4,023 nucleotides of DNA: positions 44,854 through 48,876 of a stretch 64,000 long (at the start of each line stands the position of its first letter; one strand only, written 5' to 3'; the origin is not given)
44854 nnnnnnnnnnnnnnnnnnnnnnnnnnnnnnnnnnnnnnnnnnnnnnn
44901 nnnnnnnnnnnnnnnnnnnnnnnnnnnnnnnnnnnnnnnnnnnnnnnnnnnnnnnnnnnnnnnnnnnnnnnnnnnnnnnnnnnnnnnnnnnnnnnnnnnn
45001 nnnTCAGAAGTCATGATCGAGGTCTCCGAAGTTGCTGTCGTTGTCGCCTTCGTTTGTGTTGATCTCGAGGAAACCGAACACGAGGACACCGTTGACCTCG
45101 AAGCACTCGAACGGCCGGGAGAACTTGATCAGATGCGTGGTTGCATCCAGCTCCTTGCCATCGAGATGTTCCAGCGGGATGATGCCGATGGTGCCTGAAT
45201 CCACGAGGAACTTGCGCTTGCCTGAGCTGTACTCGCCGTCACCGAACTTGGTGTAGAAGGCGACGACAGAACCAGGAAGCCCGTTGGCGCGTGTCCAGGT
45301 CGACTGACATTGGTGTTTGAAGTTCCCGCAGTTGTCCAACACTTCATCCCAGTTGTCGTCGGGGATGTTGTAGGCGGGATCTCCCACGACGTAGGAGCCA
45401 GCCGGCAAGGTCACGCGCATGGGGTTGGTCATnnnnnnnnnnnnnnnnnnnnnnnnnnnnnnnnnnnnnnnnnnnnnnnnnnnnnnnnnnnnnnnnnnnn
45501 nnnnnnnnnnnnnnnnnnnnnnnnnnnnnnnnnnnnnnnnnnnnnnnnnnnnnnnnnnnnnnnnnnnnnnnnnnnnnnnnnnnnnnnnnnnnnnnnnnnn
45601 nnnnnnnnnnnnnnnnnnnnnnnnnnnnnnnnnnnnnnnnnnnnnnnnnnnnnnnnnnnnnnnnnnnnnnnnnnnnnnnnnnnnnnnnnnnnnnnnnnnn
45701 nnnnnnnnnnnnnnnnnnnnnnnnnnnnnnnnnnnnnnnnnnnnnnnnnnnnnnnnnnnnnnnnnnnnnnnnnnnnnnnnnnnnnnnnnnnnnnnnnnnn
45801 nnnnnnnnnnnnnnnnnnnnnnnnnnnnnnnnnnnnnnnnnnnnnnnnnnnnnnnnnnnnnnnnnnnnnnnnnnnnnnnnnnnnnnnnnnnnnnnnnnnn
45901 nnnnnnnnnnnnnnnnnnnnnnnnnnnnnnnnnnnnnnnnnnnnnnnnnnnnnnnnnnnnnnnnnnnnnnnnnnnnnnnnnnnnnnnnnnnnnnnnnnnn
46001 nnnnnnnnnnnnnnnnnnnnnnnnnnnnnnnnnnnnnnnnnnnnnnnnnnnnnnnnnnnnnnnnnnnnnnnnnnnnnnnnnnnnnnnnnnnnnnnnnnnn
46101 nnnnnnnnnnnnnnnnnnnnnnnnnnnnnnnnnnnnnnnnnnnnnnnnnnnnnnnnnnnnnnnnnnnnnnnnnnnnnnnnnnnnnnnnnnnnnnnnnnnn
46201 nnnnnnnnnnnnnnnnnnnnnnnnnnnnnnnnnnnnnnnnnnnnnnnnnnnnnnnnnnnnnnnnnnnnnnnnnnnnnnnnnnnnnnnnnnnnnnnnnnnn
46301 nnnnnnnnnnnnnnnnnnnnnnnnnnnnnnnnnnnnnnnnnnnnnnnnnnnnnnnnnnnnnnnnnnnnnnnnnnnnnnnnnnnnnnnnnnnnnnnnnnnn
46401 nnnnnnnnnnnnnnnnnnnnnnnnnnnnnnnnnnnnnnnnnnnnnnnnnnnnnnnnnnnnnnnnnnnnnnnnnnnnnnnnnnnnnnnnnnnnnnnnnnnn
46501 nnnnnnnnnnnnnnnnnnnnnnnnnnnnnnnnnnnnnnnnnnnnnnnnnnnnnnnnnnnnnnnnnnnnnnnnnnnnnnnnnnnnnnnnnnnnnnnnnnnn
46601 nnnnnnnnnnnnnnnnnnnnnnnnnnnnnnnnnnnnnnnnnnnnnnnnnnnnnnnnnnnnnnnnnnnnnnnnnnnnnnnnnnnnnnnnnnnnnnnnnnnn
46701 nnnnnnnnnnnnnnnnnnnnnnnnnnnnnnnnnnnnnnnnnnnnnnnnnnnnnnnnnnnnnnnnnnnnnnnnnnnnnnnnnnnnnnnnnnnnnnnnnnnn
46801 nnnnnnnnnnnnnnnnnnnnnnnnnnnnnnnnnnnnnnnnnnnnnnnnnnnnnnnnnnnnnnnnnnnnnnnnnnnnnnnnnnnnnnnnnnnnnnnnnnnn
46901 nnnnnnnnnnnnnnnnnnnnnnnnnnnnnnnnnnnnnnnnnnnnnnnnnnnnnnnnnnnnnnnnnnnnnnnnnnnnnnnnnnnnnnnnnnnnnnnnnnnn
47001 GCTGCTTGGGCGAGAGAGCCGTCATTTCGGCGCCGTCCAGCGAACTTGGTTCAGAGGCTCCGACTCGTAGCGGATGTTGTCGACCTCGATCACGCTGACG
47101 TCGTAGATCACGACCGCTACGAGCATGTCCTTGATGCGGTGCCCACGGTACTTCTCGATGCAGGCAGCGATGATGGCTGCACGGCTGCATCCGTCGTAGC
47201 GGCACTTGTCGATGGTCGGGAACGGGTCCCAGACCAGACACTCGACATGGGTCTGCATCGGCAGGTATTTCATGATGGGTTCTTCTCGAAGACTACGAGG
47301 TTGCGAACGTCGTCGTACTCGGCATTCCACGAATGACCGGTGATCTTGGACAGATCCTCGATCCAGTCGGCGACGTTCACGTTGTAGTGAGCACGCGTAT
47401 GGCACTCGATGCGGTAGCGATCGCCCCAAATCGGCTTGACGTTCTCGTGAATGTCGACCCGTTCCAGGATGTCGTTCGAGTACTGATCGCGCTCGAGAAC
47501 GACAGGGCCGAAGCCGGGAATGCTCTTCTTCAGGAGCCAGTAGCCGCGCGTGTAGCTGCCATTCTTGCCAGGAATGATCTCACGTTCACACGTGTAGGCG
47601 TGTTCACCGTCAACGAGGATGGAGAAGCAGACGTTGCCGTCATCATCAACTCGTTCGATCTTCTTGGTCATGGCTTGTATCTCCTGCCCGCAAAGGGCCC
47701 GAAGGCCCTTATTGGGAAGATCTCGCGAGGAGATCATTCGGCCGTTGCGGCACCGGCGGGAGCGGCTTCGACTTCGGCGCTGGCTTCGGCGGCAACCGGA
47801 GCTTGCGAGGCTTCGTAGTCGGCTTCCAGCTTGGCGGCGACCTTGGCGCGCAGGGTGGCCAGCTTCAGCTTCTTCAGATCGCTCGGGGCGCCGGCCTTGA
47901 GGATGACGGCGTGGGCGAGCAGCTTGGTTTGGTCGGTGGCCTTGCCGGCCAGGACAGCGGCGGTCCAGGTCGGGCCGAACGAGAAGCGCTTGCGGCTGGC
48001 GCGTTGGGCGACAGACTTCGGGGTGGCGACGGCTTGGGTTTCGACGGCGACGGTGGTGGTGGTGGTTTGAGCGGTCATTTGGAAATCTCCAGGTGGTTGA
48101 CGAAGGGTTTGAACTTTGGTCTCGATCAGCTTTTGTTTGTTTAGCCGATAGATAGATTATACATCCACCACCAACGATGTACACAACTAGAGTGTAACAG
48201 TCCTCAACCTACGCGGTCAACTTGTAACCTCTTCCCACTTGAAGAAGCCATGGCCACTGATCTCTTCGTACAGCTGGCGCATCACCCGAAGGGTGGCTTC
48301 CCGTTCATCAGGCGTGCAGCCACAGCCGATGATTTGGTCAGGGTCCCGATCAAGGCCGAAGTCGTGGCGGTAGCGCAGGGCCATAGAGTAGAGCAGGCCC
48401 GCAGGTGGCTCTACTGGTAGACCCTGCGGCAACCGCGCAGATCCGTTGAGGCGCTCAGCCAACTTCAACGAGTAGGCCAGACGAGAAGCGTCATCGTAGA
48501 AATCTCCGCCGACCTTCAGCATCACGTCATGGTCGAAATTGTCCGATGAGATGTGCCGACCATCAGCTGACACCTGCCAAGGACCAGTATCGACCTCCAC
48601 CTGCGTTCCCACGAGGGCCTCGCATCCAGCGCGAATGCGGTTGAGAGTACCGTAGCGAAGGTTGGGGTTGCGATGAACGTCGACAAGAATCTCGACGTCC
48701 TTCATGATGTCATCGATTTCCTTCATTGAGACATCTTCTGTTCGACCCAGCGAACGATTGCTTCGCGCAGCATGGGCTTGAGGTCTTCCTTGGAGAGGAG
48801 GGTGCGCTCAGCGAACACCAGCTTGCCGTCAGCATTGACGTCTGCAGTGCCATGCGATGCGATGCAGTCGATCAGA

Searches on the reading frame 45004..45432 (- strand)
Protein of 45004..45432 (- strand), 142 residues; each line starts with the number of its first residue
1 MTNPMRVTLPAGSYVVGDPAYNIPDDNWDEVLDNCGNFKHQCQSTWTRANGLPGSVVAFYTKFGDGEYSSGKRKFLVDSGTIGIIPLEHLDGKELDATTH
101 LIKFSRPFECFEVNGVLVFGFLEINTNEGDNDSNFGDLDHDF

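Call 19: search_protein_families(library=pfam, proteins=[window:45004-45432:-], max_evalue=0.01)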
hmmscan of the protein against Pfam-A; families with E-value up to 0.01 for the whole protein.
window:45004-45432:- (142 aa): 0 families

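Call 73: search_protein_families(library=phrogs, proteins=[window:45004-45432:-], max_evalue=0.01)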
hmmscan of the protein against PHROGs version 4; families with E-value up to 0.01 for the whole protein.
window:45004-45432:- (142 aa): 1 family
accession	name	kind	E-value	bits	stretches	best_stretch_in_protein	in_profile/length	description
phrog_20074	-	unknown function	4.6e-20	73.3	1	7-137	2-133/140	-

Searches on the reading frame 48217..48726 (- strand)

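Call 73: search_protein_families(library=phrogs, proteins=[window:48217-48726:-], max_evalue=0.01)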
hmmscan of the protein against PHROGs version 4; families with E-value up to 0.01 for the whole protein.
window:48217-48726:- (169 aa): 1 family
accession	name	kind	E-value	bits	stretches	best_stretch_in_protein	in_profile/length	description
phrog_30214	-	unknown function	1.3e-06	29.4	1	102-165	4-72/154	-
